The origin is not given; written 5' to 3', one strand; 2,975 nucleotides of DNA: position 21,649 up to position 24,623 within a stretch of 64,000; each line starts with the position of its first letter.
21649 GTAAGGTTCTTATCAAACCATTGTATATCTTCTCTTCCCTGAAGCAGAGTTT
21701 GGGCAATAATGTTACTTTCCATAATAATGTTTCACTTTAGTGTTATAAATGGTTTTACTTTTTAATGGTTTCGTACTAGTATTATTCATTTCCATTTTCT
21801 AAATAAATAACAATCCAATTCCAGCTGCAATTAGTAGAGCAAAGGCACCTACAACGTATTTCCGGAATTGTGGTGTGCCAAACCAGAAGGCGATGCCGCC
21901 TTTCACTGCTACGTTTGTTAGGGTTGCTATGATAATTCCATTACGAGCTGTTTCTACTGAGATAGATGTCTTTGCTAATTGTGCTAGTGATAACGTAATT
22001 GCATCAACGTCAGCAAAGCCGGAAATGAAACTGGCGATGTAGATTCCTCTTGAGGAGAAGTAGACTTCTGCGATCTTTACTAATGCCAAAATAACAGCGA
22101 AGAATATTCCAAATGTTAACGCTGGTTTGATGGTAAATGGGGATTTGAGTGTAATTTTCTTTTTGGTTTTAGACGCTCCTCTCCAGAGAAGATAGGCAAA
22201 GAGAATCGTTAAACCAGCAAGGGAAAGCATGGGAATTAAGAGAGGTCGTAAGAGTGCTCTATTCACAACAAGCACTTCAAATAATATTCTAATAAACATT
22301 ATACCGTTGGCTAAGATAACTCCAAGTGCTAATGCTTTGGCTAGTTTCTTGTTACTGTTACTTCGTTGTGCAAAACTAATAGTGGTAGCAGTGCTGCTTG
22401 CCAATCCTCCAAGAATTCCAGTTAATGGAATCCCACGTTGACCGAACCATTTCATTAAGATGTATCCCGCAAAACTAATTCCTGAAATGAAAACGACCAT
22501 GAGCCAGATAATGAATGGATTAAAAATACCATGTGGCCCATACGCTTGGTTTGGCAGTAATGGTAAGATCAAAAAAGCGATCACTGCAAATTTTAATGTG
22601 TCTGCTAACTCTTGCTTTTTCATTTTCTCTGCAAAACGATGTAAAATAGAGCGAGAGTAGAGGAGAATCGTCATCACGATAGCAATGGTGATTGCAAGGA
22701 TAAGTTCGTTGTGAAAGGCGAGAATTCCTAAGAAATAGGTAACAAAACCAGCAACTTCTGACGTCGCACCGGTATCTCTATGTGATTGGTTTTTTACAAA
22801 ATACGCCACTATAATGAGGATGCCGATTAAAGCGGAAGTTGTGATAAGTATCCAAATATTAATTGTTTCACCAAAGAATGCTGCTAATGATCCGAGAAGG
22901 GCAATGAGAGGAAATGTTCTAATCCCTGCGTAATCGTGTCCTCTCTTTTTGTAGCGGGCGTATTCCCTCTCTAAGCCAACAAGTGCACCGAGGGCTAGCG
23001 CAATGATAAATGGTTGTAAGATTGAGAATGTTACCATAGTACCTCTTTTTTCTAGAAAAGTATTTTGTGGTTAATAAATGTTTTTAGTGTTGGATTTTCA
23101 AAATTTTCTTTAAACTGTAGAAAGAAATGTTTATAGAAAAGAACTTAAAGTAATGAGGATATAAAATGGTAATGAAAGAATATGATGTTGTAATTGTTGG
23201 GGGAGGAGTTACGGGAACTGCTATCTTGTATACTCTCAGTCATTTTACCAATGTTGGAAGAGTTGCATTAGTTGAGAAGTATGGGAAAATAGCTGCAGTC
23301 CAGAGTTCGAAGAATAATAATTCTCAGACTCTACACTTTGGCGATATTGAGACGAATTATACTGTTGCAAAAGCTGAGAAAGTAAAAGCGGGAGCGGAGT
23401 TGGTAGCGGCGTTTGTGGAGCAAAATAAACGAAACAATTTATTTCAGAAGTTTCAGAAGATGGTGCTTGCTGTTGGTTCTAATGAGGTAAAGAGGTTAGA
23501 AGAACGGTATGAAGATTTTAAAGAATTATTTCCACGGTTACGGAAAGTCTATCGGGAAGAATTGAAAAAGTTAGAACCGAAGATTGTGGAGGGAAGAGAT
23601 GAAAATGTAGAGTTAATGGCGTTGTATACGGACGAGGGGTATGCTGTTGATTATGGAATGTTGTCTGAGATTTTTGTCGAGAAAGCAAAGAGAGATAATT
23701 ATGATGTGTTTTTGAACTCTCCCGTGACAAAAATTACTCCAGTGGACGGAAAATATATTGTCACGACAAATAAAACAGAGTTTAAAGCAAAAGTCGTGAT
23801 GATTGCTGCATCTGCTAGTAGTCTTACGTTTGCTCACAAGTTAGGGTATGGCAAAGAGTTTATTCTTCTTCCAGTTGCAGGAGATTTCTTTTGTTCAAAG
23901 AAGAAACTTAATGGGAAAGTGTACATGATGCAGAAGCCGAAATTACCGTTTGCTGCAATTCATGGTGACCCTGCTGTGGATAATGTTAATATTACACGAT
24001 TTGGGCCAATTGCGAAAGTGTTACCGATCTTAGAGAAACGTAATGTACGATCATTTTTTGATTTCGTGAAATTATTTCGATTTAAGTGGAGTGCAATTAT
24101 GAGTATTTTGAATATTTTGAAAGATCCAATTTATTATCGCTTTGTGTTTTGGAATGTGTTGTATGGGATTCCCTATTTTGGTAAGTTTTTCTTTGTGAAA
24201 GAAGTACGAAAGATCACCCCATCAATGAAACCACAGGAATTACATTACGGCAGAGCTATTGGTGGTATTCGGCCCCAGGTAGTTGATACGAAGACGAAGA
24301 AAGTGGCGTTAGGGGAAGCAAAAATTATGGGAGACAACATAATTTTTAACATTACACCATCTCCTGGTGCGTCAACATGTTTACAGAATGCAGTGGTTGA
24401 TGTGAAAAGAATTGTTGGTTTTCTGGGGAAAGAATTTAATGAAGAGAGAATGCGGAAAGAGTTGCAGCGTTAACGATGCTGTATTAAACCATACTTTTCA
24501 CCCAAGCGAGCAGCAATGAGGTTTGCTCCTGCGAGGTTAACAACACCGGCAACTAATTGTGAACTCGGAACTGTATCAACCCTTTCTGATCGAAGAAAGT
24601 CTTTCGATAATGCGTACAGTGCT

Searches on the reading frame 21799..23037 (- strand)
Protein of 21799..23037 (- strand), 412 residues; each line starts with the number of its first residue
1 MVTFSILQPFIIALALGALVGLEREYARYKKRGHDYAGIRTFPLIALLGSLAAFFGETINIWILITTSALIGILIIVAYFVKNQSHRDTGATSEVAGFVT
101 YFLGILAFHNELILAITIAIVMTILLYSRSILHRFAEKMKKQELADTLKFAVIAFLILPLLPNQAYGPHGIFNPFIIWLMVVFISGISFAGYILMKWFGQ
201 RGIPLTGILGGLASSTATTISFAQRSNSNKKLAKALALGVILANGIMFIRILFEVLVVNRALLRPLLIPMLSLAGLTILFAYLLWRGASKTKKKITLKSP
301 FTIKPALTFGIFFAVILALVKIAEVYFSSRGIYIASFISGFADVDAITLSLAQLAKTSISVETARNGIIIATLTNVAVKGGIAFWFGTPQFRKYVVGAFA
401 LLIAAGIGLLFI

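Call 48: search_protein_families(library=pfam, proteins=[window:21799-23037:-], max_evalue=0.0001)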
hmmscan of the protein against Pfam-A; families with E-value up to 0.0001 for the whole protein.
window:21799-23037:- (412 aa): 2 families
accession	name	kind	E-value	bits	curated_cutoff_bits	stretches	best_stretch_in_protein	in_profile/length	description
PF13194.11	DUF4010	-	1e-68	231.6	30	1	182-387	1-210/210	Domain of unknown function (DUF4010)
PF02308.21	MgtC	-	2.8e-18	66.9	31.4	1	11-134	2-120/121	MgtC family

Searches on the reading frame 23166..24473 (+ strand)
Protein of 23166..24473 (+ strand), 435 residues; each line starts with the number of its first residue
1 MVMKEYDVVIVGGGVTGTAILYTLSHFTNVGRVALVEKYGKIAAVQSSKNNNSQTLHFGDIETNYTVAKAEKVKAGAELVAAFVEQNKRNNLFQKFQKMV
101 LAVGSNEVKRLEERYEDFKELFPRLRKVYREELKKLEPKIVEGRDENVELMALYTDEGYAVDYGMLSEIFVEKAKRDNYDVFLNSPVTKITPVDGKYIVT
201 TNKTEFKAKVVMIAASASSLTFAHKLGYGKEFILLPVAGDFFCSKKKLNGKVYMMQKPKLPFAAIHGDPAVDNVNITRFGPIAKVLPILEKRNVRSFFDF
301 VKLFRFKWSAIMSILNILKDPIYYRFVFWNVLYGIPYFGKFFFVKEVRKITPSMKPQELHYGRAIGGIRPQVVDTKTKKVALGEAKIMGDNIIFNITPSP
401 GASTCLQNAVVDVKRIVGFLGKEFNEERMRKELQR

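Call 48: search_protein_families(library=pfam, proteins=[window:23166-24473:+], max_evalue=0.0001)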
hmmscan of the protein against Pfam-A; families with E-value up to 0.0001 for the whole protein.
window:23166-24473:+ (435 aa): 3 families
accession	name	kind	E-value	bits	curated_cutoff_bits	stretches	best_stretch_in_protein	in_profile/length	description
PF06039.21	Mqo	-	5.9e-25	88.2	27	1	5-410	2-438/489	Malate:quinone oxidoreductase (Mqo)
PF01266.30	DAO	-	2.4e-21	77.1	27.9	1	7-244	1-231/353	FAD dependent oxidoreductase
PF07992.20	Pyr_redox_2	-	4.3e-05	23.5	26.1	0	6-221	1-113/291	Pyridine nucleotide-disulphide oxidoreductase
